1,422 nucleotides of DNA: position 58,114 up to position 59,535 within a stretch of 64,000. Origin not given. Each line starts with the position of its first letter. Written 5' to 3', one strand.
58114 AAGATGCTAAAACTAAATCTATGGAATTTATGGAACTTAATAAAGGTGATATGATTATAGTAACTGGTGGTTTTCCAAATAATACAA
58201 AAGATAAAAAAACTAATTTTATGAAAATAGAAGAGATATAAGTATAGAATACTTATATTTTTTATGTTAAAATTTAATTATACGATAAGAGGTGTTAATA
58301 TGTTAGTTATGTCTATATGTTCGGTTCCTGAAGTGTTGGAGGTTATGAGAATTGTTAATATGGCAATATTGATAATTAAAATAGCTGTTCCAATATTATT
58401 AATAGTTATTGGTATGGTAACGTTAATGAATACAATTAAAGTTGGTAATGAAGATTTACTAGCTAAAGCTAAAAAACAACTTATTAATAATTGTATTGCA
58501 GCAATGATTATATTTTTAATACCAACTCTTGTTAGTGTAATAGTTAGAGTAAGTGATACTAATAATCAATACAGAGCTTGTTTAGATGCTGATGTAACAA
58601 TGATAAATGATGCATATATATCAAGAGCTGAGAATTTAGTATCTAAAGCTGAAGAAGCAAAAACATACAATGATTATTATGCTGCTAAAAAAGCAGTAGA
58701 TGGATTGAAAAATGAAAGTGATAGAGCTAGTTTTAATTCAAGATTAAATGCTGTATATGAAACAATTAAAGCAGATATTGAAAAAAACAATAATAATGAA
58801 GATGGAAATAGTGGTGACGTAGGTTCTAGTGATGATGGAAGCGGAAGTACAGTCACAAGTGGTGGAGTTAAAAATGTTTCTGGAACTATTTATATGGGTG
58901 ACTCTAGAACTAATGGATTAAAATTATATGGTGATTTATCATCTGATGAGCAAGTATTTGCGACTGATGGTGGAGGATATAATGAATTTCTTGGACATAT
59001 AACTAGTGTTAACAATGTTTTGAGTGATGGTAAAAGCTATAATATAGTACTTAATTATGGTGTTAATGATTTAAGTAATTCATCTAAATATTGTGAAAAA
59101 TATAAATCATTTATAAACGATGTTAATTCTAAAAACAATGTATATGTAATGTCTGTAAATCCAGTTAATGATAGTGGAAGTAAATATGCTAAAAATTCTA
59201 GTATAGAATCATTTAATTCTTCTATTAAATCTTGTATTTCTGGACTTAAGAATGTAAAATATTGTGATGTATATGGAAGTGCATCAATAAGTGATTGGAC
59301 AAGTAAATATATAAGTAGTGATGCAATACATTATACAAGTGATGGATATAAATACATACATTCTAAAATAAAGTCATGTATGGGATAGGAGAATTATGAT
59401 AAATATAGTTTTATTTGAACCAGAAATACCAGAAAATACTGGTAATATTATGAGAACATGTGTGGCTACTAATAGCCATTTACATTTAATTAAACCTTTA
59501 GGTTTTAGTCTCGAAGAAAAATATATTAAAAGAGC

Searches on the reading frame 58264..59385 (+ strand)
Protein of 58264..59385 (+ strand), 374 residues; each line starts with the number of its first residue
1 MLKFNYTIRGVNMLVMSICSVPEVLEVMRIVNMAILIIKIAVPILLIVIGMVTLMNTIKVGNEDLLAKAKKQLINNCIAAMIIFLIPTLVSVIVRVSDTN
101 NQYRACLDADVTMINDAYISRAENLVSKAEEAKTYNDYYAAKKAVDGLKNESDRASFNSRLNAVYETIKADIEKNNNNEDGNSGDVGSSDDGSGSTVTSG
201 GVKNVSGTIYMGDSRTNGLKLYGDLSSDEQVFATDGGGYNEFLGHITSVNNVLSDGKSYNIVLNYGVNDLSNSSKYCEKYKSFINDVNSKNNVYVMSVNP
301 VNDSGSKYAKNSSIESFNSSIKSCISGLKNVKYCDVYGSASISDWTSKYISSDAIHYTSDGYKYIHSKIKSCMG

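Call 58: search_protein_families(library=pfam, max_evalue=0.01, proteins=[window:58264-59385:+])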
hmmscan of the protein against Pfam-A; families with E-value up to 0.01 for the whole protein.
window:58264-59385:+ (374 aa): 2 families
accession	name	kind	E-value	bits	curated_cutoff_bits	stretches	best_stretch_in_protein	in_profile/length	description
PF13472.12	Lipase_GDSL_2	-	1.7e-05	25.8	32.9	1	261-363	66-177/178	GDSL-like Lipase/Acylhydrolase family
PF18895.5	T4SS_pilin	-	0.00059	20.3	26.6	1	36-93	15-71/71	Type IV secretion system pilin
